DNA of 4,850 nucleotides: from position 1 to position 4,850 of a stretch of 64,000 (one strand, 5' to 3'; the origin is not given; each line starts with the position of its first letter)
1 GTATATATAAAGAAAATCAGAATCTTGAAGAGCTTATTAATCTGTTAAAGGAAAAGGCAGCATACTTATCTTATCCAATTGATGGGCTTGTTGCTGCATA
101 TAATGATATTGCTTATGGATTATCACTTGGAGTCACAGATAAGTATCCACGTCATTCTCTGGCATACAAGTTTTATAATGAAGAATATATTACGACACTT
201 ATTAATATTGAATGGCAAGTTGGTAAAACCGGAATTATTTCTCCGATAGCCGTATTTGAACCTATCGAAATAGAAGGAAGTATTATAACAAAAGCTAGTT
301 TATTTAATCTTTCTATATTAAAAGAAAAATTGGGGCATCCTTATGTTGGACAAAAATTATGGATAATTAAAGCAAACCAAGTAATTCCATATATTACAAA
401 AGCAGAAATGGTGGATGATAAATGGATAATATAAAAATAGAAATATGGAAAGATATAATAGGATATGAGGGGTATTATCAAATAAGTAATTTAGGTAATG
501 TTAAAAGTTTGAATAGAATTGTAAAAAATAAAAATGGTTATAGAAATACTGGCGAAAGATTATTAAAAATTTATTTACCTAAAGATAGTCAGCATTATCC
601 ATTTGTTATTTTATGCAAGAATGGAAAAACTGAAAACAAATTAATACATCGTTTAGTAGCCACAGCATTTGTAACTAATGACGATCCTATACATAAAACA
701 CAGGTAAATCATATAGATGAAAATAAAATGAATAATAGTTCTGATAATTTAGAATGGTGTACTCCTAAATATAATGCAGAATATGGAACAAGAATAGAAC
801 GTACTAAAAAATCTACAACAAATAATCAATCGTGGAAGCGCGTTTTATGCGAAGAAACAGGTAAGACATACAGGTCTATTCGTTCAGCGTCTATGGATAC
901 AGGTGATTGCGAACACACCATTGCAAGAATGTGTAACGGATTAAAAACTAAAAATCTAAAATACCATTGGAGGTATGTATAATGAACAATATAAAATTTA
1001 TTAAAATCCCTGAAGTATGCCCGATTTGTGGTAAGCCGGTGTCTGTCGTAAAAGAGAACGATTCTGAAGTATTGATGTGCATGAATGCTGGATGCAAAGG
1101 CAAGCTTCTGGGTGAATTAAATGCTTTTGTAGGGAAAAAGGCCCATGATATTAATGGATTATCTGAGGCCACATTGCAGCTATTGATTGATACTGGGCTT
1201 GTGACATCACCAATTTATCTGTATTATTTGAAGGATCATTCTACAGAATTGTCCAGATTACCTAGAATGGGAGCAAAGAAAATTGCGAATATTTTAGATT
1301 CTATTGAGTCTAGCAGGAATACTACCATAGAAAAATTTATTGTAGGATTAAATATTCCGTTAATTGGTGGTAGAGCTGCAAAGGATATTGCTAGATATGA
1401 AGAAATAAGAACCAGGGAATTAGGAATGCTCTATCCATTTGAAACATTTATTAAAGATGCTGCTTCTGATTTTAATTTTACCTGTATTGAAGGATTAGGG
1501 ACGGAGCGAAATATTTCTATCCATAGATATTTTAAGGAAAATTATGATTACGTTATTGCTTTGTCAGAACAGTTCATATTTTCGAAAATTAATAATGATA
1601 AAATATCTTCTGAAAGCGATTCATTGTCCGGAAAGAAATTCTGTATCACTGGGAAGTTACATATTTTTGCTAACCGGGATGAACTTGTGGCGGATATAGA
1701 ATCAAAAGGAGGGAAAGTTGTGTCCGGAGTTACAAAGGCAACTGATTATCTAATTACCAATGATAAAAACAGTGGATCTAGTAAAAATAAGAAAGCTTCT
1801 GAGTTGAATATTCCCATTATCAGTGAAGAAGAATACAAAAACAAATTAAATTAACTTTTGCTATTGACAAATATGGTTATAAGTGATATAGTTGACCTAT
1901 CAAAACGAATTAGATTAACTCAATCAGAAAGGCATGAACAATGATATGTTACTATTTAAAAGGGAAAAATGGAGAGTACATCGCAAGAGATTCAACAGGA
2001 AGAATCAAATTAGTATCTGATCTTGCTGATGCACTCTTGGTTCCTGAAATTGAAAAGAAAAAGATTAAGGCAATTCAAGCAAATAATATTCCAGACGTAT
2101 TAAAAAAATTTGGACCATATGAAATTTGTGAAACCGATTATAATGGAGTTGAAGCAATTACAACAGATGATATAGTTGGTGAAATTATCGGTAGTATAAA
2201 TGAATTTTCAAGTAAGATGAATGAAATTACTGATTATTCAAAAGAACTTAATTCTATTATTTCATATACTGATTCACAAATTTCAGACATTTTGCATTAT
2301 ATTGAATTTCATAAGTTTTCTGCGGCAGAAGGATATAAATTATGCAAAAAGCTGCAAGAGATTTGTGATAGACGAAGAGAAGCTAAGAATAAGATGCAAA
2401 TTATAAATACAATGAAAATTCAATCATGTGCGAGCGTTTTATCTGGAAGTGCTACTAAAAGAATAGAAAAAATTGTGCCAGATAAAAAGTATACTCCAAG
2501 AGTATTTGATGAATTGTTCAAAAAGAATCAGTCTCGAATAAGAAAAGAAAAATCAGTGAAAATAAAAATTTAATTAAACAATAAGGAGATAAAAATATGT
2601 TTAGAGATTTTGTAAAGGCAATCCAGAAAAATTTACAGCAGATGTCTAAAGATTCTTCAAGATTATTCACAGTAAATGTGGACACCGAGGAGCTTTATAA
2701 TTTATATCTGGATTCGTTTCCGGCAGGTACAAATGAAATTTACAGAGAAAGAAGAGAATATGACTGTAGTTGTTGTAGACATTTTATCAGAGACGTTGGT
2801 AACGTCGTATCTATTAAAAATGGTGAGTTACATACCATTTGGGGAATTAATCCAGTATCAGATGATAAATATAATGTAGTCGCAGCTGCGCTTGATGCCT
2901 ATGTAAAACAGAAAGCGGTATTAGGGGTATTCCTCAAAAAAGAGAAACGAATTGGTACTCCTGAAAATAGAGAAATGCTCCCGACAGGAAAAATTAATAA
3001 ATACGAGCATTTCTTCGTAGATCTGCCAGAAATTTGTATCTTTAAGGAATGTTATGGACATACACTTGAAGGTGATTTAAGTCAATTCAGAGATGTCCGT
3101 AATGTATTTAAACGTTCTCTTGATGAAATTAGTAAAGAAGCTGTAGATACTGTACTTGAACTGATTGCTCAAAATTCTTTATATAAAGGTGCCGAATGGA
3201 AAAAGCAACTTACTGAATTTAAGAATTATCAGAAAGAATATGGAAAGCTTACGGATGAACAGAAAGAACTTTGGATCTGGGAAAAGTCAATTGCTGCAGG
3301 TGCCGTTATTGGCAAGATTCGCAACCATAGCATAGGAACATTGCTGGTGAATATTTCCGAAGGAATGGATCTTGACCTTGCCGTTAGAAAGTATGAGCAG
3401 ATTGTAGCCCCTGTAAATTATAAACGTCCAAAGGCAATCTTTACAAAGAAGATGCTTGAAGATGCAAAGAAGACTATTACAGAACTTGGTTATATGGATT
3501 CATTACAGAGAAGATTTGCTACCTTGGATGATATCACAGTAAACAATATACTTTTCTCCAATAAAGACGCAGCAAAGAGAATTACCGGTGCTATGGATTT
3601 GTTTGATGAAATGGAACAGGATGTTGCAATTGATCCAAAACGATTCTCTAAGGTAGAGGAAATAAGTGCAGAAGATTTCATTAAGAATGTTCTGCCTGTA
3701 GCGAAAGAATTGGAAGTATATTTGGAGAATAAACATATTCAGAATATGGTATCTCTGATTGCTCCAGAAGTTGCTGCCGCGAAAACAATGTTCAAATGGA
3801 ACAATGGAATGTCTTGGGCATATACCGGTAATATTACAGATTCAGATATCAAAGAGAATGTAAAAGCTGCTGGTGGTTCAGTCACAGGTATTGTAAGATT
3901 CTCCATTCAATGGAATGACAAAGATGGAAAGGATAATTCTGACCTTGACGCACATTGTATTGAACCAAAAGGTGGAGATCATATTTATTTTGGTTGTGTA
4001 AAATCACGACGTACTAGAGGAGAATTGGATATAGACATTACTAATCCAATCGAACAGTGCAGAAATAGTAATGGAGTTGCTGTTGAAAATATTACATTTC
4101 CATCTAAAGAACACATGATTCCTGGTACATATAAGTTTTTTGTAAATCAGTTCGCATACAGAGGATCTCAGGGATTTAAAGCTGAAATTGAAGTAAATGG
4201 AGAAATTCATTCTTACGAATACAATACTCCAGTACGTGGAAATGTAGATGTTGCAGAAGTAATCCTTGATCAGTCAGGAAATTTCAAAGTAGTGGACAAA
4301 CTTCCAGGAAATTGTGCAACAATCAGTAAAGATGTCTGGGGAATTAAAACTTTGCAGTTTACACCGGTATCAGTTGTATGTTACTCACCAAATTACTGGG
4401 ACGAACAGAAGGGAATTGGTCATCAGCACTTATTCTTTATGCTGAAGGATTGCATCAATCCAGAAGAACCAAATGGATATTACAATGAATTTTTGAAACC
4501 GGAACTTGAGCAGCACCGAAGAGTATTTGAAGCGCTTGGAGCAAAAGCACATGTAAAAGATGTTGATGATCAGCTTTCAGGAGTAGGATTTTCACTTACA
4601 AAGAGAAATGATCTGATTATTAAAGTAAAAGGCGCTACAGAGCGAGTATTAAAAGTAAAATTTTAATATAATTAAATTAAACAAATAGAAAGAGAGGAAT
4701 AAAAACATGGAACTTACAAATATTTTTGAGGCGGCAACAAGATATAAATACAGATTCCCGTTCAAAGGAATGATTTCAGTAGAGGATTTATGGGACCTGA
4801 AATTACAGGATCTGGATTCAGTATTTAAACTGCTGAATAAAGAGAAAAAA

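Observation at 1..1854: Phage NAD-dependent DNA ligase split into two ORFs by an inserted free-standing HNH homing endonuclease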

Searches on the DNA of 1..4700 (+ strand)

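Call 9: search_dna_similar(query=window:1-4700:+, collection=phages, mode=near)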
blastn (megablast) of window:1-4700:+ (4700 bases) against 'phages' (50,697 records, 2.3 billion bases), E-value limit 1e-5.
No match.
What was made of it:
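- Tried and rejected: Megablast of window 1-4700 against GenBank phages: no match (call 9).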

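Call 29: search_dna_similar(query=L016:3010-4966:+, collection=phages, mode=near, max_rows=60, rows=spread)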
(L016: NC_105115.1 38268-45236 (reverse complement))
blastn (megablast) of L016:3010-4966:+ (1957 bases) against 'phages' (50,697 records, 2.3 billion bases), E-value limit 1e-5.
Records with a match: 455; places in all: 460; records where one place covers at least 80% of the query: 431.
Best place of each record, by identity: >=99% 21; 95-99% 186; 90-95% 211; 80-90% 21; 60-80% 16.
By first word of the organism name: Salmonella 268; Escherichia 130; Klebsiella 20; Phage 12; Bacteriophage 10; Shigella 4; Citrobacter 3; Campylobacter 2; Listeria 2; Yersinia 2; and 2 more.
By host as written in the record: - 57; Escherichia coli 42; Salmonella enterica subsp. enterica serovar Enteritidis PT1 39; Salmonella sp. 25; Salmonella enterica 22; Salmonella enterica subsp. enterica serovar Enteritidis 21; Salmonella enterica subsp. enterica 18; Escherichia coli K-12 17; and 97 more.
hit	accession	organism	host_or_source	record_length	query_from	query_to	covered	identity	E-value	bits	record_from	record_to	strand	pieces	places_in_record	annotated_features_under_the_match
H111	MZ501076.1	Escherichia phage IrmaTschudi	Escherichia coli K-12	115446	1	1957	100%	100.0%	0e+0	3615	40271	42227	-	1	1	NAD-dependent DNA ligase A subunit | NAD-dependent DNA ligase B subunit | hypothetical protein | putative DNA binding protein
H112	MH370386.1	Salmonella phage S147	Salmonella enterica serotype ...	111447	1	1957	100%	99.2%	0e+0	3526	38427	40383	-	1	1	DNA ligase (x2) | hypothetical protein (x2)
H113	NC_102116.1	Salmonella phage vaffelhjerte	Salmonella enterica subsp. enterica ...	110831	1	1957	100%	99.2%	0e+0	3526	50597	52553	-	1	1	NAD-dependent DNA ligase subunit A | NAD-dependent DNA ligase subunit B | hypothetical protein | D5 protein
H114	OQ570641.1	Citrobacter phage YZU-L1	Citrobacter freundii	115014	1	1957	100%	98.9%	0e+0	3493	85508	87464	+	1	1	NAD-dependent DNA ligase subunit A | DNA ligase | hypothetical protein | D5 protein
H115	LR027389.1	Escherichia phage vB_Eco_mar003J3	sea water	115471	1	1957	100%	98.8%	0e+0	3482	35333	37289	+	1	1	NAD-dependent DNA ligase subunit A | NAD-dependent DNA ligase subunit B | hypothetical protein | DNA-binding protein D5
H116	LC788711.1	Escherichia coli phage NG_S8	Sewage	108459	3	1957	100%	98.9%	0e+0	3489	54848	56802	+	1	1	hypothetical protein (x4)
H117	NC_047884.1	Escherichia phage saus132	pork sausage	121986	1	1957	100%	98.7%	0e+0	3476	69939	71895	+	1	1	NAD-dependent DNA ligase (x2) | hypothetical protein (x2)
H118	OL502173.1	Salmonella phage JN-S202001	Salmonella sp.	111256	3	1957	100%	98.7%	0e+0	3467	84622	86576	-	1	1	DNA ligase (x2) | hypothetical protein (x2)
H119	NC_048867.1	Salmonella phage faergetype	Salmonella enterica subsp. enterica ...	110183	3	1957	100%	98.6%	0e+0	3461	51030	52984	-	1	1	NAD-dependent DNA ligase (x2) | hypothetical protein | D5 protein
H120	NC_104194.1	Salmonella phage JNwz02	Salmonella sp. 2089b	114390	3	1957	100%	98.6%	0e+0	3456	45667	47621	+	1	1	DNA ligase (NAD(+)) | NAD-dependent DNA ligase subunit B | hypothetical protein | D5 protein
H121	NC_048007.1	Salmonella phage S116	Salmonella enterica serotype ...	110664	3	1957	100%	98.5%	0e+0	3450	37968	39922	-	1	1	NAD-dependent DNA ligase (x2) | hypothetical protein (x2)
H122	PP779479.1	Salmonella phage 1Sgal2PP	Salmonella enterica subsp. enterica ...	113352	4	1957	100%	98.6%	0e+0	3454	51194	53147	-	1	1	NAD-dependent DNA ligase (x2) | hypothetical protein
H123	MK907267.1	Escherichia phage vB_EcoS-26175I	Escherichia coli DSM 12242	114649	3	1957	100%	98.5%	0e+0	3445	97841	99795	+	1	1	DNA ligase | hypothetical protein (x2) | D5: putative transcription factor D5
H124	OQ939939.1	Escherichia phage SUT_E1620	Escherichia coli K12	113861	3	1957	100%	98.5%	0e+0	3445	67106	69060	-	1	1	DNA ligase | hypothetical protein (x2) | putative transcription factor D5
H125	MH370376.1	Salmonella phage S126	Salmonella enterica serotype Dublin 3246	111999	3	1957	100%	98.4%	0e+0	3434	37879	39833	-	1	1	DNA ligase (x2) | hypothetical protein (x2)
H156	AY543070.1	Escherichia phage T5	-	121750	4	1957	100%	91.6%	0e+0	2700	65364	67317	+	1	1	ligA: NAD-dependent DNA ligase, subunit A | ligB: NAD-dependent DNA ligase, subunit B | promoter (x2) | D5: D5 protein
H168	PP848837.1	Klebsiella phage vB_Kpn13-P2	Klebsiella pneumoniae Kpn13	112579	693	1599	46%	74.5%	8e-102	377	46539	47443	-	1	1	NAD-dependent DNA ligase (x2)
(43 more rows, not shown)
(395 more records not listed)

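Call 46: search_rna_families(source=window, start=1, end=2600, threshold=evalue, max_evalue=1)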
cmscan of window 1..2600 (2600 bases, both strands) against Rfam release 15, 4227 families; matches with E-value up to 1: 0.
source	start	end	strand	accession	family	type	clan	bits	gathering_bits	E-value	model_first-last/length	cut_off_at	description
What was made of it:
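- On Group I/II intron-encoded endonuclease: No Rfam match at E<=1 (call 46).
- Closest known: I-HmuI. Different: The window gene is free-standing (call 46), and its C-terminal DNA-binding part does not align.
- No Rfam family, including intron models, matches at E<=1 in window 1-2600 (call 46).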

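Call 76: get_annotated_region(hit=H156, flank=300)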
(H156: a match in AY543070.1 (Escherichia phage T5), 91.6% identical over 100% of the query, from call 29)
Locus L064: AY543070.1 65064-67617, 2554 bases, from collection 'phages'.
description: Escherichia phage T5, complete genome.
organism: Escherichia phage T5 (NCBI taxid 2695836)
taxonomy: Viruses; Duplodnaviria; Heunggongvirae; Uroviricota; Caudoviricetes; Demerecviridae; Markadamsvirinae; Tequintavirus; Tequintavirus T5
host: -; source: -; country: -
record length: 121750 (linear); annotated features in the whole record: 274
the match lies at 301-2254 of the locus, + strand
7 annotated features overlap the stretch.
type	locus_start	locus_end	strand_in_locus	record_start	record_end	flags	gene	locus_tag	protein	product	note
CDS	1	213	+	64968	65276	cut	-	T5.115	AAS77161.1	hypothetical protein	-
regulatory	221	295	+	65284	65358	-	-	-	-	promoter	-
CDS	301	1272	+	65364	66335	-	ligA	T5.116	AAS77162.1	NAD-dependent DNA ligase, subunit A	matches to InterPro family IPR001679 and InterPro domains IPR000572, IPR004150 and IPR008994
regulatory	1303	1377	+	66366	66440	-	-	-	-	promoter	promoter P-K 28b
regulatory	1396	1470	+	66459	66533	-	-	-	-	promoter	promoter P-K 28a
CDS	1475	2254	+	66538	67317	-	ligB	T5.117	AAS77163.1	NAD-dependent DNA ligase, subunit B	matches to InterPro domain IPR001357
CDS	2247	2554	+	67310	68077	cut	D5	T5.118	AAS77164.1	D5 protein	DNA-binding protein; required for DNA replication and late transcription; also is involved in shutoff of expression of ...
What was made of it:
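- On T5-type two-subunit NAD+ ligase: T5 has a ~200-nt spacer with promoters (call 76).
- Closest known: Phage T5 / Demerecviridae two-gene NAD+-dependent ligase. Different: T5 has about 200 nt of spacer containing promoters and no endonuclease gene (call 76).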

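Call 77: get_annotated_region(hit=H168, flank=1500)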
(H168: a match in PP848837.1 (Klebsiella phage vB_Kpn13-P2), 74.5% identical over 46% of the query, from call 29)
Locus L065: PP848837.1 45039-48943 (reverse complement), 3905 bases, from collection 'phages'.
description: Klebsiella phage vB_Kpn13-P2, complete genome.
organism: Klebsiella phage vB_Kpn13-P2 (NCBI taxid 3230841)
taxonomy: Viruses
host: Klebsiella pneumoniae Kpn13; source: -; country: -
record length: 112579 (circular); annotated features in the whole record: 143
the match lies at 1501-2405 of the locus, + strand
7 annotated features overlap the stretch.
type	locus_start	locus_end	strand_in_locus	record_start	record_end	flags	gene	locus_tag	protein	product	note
CDS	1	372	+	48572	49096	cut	-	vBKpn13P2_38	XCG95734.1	HNH endonuclease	-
CDS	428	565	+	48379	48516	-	-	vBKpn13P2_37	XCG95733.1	hypothetical protein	-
CDS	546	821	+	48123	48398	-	-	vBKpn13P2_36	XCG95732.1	hypothetical protein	-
CDS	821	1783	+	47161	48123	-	-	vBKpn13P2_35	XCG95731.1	NAD-dependent DNA ligase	-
CDS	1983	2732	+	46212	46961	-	-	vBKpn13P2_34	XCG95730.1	NAD-dependent DNA ligase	-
CDS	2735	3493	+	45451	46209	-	-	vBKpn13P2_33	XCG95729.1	D5-like transcriptional regulator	-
CDS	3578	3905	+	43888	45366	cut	-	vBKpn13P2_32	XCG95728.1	DnaB-like replicative helicase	-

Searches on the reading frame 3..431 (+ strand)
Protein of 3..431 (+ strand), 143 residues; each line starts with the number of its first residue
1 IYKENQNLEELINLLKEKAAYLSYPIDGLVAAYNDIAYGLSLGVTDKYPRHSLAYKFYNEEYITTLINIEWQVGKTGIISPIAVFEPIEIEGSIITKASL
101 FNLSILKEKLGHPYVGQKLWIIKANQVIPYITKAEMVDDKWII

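Call 5: search_protein_families(library=pfam, proteins=[window:3-431:+], max_evalue=0.01)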
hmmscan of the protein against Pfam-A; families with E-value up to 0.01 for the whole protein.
window:3-431:+ (143 aa): 2 families
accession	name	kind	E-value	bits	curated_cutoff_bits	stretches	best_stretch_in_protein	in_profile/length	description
PF03120.22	DNA_ligase_OB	-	1e-17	64.2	32.9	1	64-134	2-70/79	NAD-dependent DNA ligase OB-fold domain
PF01653.23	DNA_ligase_aden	-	4.3e-08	33.4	27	1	3-58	196-251/253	NAD-dependent DNA ligase adenylation domain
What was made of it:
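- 1..434 (+): 3' part of the ligase N-fragment gene, in frame 3 with its stop codon at 432-434. The complete gene is 1152 nt (383 aa: Ia, adenylation and OB domains) and starts 718 nt upstream of the window. Pfam DNA_ligase_aden and DNA_ligase_OB hits (call 5).
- Checked: Window 3-434 (+, frame 3) matches Pfam DNA_ligase_aden (profile positions 196-251) and DNA_ligase_OB, E=1e-17 (call 5).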
